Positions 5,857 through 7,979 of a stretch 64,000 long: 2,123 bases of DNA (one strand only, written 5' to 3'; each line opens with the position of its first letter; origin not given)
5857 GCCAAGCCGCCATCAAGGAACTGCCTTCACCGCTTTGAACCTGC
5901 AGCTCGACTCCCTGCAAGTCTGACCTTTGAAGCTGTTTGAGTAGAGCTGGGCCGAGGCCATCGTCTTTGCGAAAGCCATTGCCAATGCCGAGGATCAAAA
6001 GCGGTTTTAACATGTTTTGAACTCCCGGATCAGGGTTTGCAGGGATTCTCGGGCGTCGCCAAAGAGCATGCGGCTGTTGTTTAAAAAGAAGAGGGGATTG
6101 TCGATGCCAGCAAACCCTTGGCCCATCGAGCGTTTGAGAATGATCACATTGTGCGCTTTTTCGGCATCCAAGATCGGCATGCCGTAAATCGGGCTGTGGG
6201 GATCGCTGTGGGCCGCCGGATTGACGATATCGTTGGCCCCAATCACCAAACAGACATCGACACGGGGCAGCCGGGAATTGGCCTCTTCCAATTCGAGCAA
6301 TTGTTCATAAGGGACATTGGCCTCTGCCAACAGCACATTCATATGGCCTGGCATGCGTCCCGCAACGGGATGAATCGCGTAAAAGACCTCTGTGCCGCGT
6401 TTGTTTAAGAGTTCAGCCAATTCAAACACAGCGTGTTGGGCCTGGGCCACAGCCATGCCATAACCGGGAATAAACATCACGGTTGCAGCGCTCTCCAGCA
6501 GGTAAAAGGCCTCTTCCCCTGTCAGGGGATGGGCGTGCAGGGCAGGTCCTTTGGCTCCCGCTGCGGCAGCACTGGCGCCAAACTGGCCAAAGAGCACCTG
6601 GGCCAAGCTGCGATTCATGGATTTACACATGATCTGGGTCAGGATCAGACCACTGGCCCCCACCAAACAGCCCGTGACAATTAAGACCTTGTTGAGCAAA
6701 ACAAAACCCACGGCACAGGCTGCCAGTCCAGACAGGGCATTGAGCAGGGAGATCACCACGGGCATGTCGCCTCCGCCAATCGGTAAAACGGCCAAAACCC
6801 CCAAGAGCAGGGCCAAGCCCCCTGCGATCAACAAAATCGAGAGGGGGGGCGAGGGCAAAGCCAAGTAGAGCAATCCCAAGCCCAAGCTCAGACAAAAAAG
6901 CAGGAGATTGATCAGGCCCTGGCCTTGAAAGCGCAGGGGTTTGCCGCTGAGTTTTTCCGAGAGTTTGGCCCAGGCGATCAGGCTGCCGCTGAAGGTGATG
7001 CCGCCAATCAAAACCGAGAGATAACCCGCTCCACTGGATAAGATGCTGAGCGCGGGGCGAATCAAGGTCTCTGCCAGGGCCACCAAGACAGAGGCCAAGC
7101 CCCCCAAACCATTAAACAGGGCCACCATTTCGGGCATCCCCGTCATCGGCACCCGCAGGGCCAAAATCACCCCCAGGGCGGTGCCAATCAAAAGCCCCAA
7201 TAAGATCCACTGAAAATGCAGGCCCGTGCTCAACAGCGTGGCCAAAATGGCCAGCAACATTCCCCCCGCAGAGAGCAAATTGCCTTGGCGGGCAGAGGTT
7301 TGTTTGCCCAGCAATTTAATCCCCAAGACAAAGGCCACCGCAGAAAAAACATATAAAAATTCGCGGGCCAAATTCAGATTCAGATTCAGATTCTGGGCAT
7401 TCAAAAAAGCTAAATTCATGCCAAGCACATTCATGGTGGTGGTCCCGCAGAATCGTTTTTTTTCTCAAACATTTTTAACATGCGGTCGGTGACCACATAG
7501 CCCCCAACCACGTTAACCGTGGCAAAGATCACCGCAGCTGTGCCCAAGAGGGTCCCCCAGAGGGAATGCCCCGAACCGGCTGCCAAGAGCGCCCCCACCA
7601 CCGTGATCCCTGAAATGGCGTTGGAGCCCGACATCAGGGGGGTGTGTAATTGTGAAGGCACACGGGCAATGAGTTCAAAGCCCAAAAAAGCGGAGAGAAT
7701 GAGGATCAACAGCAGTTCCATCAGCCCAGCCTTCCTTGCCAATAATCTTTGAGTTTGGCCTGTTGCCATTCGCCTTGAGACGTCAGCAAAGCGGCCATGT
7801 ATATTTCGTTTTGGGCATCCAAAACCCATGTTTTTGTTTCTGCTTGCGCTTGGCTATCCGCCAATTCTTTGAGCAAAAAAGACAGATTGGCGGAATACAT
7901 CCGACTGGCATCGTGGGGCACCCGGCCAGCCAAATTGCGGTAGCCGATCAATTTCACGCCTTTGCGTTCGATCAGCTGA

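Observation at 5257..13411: Group 3b NADP-coupled [NiFe]-hydrogenase, PntAB transhydrogenase and maturation genes in one translationally coupled gene train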

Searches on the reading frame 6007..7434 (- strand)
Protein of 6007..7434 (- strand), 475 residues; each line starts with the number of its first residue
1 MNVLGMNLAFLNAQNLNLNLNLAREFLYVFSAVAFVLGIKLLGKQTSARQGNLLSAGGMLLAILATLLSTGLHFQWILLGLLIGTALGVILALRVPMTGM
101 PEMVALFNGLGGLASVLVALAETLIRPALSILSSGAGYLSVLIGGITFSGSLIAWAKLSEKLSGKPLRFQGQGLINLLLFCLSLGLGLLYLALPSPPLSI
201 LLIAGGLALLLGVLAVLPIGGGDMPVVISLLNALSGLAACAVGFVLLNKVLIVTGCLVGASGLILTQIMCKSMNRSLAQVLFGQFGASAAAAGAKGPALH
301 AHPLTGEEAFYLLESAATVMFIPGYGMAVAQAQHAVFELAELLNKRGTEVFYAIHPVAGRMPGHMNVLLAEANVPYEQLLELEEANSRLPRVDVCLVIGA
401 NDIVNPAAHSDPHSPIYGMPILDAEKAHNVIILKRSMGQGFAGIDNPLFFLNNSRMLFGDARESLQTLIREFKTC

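Call 3: search_protein_families(library=pfam, proteins=[window:6007-7434:-])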
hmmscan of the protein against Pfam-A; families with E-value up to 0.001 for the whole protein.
window:6007-7434:- (475 aa): 1 family
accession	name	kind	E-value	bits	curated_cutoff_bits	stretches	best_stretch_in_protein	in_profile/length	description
PF02233.22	PNTB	-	4.8e-177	589.9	31.7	1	25-470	2-455/456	NAD(P) transhydrogenase beta subunit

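Call 4: search_protein_families(library=ncbifam, proteins=[window:6007-7434:-])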
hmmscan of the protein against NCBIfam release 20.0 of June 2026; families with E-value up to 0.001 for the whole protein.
window:6007-7434:- (475 aa): 1 family
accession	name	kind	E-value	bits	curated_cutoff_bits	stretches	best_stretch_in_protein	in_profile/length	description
NF006974.0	PRK09444.1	equivalog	1.2e-135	453.4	689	1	28-471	10-459/460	Re/Si-specific NAD(P)(+) transhydrogenase subunit beta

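Call 28: find_related_loci(query=window:6007-7434:-, collection=metagenome_contigs, flank=10000)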
Query window:6007-7434:- (475 aa) in metagenome_contigs; peptide patterns used: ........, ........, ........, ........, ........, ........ (x = any residue, [..] = any of these).
160 stretches matched a pattern; 80 encode a relative of the query (tblastn E <= 1e-3); 80 distinct loci.
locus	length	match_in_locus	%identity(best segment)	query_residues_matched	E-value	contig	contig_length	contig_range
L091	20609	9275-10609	58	28-473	6e-164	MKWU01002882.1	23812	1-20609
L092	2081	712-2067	57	25-475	4e-174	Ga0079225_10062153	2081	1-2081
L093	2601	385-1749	56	16-473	1e-166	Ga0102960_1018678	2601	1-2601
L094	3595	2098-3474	54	14-473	2e-163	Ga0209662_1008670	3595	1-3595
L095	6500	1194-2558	56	16-473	5e-157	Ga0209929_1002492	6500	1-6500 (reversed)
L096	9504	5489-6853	56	16-473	4e-156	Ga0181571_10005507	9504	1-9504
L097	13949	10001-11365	56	16-473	4e-156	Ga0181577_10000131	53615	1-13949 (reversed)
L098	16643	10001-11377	56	16-475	1e-155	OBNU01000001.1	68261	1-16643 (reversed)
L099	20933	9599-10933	56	25-473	7e-155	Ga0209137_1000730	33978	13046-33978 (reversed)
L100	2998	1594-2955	56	16-472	2e-163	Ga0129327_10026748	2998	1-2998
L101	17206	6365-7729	56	16-473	6e-155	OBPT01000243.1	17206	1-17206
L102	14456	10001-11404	51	10-473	7e-149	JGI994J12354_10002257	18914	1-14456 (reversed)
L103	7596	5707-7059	56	25-475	3e-148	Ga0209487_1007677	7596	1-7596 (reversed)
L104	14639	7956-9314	54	24-473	8e-148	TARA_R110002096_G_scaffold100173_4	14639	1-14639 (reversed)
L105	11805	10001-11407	52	9-473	3e-146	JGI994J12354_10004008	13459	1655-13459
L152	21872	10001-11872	42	42-475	2e-93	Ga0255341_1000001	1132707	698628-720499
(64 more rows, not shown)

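Call 30: find_homologous_proteins(query=window:6007-7434:-, max_evalue=1e-30)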
Query window:6007-7434:- (475 aa): 8000 proteins with E <= 1e-30 among 8000 candidates; the best 120 are listed.
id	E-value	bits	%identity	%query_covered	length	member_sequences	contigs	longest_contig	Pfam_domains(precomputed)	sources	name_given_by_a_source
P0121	1.3e-295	999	100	100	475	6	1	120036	PF02233.23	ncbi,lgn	-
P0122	2.6e-267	905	91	100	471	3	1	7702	PF02233.23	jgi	jgi:NAD(P) transhydrogenase subunit beta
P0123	3.6e-228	776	78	99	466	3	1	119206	PF02233.23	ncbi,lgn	ncbi:MAG: NAD(P)(+) transhydrogenase (Re/Si-specific) subunit beta [Candidatus Sericytochromatia bac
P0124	1.0e-185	636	66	97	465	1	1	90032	PF02233.23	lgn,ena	-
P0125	1.2e-178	613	66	95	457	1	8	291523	PF02233.23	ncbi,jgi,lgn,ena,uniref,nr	ncbi:NAD synthetase [bacterium (Candidatus Blackallbacteria) CG17_big_fil_post_rev_8_21_14_2_50_48_4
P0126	3.1e-170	585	62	96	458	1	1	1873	PF02233.23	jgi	-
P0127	1.5e-169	583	62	96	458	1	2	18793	PF02233.23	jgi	jgi:NAD(P) transhydrogenase subunit beta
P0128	5.5e-168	578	60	96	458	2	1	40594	PF02233.23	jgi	-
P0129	9.9e-168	577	62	96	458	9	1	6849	PF02233.23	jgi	jgi:NAD(P) transhydrogenase subunit beta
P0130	4.8e-167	575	-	-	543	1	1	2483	PF02233.23,PF00205.29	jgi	jgi:NAD(P) transhydrogenase subunit beta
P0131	1.1e-166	574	60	94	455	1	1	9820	PF02233.23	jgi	jgi:NAD(P) transhydrogenase subunit beta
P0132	1.7e-166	573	61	96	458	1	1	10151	PF02233.23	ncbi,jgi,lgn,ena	ncbi:MAG: NAD(P)(+) transhydrogenase (Re/Si-specific) subunit beta [Blastocatellia bacterium]|jgi:NA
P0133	1.8e-166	573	61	96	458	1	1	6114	PF02233.23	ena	-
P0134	2.0e-166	573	61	96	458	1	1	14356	PF02233.23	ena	-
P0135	2.8e-166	572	61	95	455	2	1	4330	PF02233.23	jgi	jgi:NAD(P) transhydrogenase subunit beta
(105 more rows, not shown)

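Call 31: find_encoding_contigs(protein=P0125, flank=10000, max_places=2)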
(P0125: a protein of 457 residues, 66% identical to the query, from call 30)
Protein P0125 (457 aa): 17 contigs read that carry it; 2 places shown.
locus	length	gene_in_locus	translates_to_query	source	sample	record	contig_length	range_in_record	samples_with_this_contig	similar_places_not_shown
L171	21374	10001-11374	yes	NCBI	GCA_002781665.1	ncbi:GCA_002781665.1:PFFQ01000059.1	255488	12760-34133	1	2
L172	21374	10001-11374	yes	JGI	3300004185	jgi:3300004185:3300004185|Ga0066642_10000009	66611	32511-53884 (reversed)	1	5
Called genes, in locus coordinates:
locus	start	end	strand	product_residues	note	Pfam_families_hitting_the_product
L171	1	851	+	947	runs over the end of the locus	PF00069:Pkinase, PF07714:PK_Tyr_Ser-Thr, PF03109:ABC1, PF07494:Reg_prop (faint)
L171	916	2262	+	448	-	PF01554:MatE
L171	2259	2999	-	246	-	PF04402:SIMPL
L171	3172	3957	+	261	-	PF05742:TANGO2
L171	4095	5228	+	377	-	PF12838:Fer4_7 (faint), PF13187:Fer4_9 (faint), PF13534:Fer4_17 (faint), PF13746:Fer4_18 (faint), PF13237:Fer4_10 (faint), PF25160:LdpA_Fe-S-bd (faint), PF12797:Fer4_2 (faint), PF17179:Fer4_22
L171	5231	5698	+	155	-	PF00027:cNMP_binding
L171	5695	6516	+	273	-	PF00175:NAD_binding_1, PF10418:DHODB_Fe-S_bind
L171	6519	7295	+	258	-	PF01058:Oxidored_q6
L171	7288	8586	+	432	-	PF00374:NiFeSe_Hases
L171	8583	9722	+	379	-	PF05222:AlaDh_PNT_N, PF01262:AlaDh_PNT_C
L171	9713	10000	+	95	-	PF12769:PNTB_4TM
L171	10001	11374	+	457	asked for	PF02233:PNTB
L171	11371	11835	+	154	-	PF01750:HycI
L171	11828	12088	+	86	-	PF01155:HypA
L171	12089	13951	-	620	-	-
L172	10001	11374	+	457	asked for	PF02233:PNTB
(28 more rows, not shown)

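Call 32: find_encoding_contigs(protein=P0128, flank=8000, max_places=1)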
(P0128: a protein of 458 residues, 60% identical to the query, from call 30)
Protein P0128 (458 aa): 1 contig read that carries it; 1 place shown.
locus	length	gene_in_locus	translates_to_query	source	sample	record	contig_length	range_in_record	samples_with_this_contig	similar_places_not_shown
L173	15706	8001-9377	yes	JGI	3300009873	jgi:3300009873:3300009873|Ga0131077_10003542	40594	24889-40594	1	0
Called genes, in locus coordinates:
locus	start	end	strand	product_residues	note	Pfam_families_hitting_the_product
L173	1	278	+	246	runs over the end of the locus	PF00561:Abhydrolase_1, PF12697:Abhydrolase_6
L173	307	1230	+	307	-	PF00348:polyprenyl_synt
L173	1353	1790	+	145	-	PF00578:AhpC-TSA (weak), PF08534:Redoxin (faint)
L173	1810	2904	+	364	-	PF13506:Glyco_transf_21, PF00535:Glycos_transf_2, PF13641:Glyco_tranf_2_3 (weak)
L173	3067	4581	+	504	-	PF00070:Pyr_redox (faint), PF00890:FAD_binding_2 (weak), PF01266:DAO (weak), PF01593:Amino_oxidase, PF03486:HI0933_like (faint), PF05834:Lycopene_cycl (faint), PF07992:Pyr_redox_2 (weak), PF13450:NAD_binding_8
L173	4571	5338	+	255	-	PF04240:Caroten_synth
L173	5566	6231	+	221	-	-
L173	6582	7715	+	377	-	PF05222:AlaDh_PNT_N, PF01262:AlaDh_PNT_C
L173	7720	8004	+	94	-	PF12769:PNTB_4TM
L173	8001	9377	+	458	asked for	PF02233:PNTB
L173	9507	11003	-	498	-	PF06739:SBBP (faint)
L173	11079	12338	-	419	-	PF00817:IMS, PF11799:IMS_C, PF13438:DUF4113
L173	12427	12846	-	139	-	PF00717:Peptidase_S24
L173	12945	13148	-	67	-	-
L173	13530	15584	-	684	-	PF00413:Peptidase_M10, PF13620:CarboxypepD_reg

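Call 38: search_solved_structures(query=window:6007-7434:-, max_evalue=1e-10, show_alignments=1)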
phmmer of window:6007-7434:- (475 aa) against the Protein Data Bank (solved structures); distinct sequences matched with E-value up to 1e-10: 16.
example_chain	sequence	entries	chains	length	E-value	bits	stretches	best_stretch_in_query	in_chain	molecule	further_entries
4o9u_B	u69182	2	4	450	2.1e-120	406.1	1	27-473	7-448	NAD(P) transhydrogenase subunit beta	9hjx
9l76_C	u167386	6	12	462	3.6e-118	398.7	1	27-470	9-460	NAD(P) transhydrogenase subunit beta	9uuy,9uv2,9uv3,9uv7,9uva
6qti_A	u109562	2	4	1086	1.5e-95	324.2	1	24-468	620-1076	Nicotinamide nucleotide transhydrogenase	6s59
6que_A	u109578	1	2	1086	1.5e-95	324.2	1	24-468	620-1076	Nicotinamide nucleotide transhydrogenase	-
1e3t_A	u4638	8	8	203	3.2e-72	247.3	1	273-470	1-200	NICOTINAMIDE NUCLEOTIDE TRANSHYDROGENASE (SUBUNIT BETA) | PROTON-TRANSLOCATING NICOTINAMIDE NUCLEOTIDE TRANSHYDROGENASE SUBUNIT PNTB | NAD(P) transhydrogenase s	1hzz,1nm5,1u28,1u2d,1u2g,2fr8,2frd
2fsv_C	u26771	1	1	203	3.3e-71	244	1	273-470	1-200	NAD(P) transhydrogenase subunit beta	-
1pno_A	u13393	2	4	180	9.9e-68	232.5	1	305-470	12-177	NAD(P) transhydrogenase subunit beta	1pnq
1xlt_C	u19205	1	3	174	1.1e-67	232.4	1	306-470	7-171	NAD(P) transhydrogenase subunit beta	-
1ptj_C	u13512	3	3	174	1.1e-67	232.3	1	306-470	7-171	NAD(P) transhydrogenase subunit beta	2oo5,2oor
4j16_C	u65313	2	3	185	2.5e-64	221.2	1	302-473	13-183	NAD(P) transhydrogenase subunit beta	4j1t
2bru_C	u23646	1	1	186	2.6e-59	204.7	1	303-470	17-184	NAD(P) TRANSHYDROGENASE SUBUNIT BETA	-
1djl_A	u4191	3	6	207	1.2e-54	189.4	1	273-468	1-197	TRANSHYDROGENASE DIII | NAD(P) transhydrogenase, mitochondrial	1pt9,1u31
4o9p_D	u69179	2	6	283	1.5e-50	175.9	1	27-302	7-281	NAD(P) transhydrogenase subunit beta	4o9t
1d4o_A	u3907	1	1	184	7.1e-50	173.6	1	307-468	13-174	NADP(H) TRANSHYDROGENASE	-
4o93_B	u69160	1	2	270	3.9e-45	158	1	27-278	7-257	NAD(P) transhydrogenase subunit beta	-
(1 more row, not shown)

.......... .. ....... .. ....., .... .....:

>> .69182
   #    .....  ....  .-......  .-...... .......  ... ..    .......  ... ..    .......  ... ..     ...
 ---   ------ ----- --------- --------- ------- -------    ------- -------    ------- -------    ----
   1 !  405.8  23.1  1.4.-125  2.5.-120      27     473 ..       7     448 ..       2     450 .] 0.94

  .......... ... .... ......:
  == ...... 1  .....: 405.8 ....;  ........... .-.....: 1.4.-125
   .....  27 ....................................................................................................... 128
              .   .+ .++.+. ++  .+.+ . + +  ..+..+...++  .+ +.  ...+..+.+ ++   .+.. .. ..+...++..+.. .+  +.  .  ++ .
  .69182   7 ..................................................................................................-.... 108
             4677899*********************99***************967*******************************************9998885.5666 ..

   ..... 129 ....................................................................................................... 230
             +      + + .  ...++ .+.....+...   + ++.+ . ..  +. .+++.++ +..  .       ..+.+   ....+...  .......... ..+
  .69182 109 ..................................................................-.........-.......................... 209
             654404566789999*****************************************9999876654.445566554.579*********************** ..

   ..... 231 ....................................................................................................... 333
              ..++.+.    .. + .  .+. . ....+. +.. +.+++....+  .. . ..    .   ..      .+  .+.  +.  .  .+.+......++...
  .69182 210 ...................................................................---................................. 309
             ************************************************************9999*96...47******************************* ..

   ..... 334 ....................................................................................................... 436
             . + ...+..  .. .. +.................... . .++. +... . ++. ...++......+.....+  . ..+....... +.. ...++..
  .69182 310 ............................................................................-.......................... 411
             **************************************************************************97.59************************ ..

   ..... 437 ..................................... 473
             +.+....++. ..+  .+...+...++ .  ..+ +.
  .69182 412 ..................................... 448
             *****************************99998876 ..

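Call 52: find_encoding_contigs(protein=P0127, flank=8000, max_places=1)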
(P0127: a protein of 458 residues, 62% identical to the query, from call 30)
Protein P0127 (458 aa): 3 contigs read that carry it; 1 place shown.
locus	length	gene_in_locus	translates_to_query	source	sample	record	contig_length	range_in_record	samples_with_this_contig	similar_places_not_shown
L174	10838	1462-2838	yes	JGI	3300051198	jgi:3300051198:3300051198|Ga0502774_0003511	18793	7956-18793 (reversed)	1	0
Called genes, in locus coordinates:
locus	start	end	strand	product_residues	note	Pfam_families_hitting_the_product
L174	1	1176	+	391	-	?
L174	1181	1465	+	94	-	PF12769:PNTB_4TM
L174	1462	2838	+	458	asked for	PF02233:PNTB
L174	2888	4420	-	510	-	PF00756:Esterase (weak), PF12697:Abhydrolase_6, PF01738:DLH (weak), PF12146:Hydrolase_4 (faint)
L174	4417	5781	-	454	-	PF13088:BNR_2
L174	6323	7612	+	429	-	PF25917:BSH_RND (weak), PF25973:BSH_CzcB, PF25954:Beta-barrel_RND_2, PF25989:YknX_C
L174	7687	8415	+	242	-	-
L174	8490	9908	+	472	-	PF13432:TPR_16 (faint)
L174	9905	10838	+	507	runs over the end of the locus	PF04932:Wzy_C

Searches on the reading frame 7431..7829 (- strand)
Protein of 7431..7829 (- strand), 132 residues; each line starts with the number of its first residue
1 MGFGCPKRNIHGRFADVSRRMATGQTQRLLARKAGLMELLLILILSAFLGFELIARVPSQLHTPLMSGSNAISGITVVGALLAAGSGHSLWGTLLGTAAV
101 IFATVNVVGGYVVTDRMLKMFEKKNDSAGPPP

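Call 3: search_protein_families(library=pfam, proteins=[window:7431-7829:-])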
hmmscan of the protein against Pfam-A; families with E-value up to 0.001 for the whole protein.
window:7431-7829:- (132 aa): 1 family
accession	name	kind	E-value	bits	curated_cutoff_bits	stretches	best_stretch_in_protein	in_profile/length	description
PF12769.12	PNTB_4TM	-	1.2e-33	115.8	26.2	1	40-123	2-85/85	4TM region of pyridine nucleotide transhydrogenase, mitoch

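Call 4: search_protein_families(library=ncbifam, proteins=[window:7431-7829:-])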
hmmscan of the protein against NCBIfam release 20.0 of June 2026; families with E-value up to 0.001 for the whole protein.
window:7431-7829:- (132 aa): 2 families
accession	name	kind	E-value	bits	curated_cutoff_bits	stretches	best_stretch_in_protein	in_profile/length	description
NF006942.0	PRK09424.1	equivalog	2.8e-28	98.9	383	1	34-123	421-509/510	Re/Si-specific NAD(P)(+) transhydrogenase subunit alpha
TIGR00561.1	pntA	equivalog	1.9e-23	82.9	444.4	1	40-123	427-510/511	Re/Si-specific NAD(P)(+) transhydrogenase subunit alpha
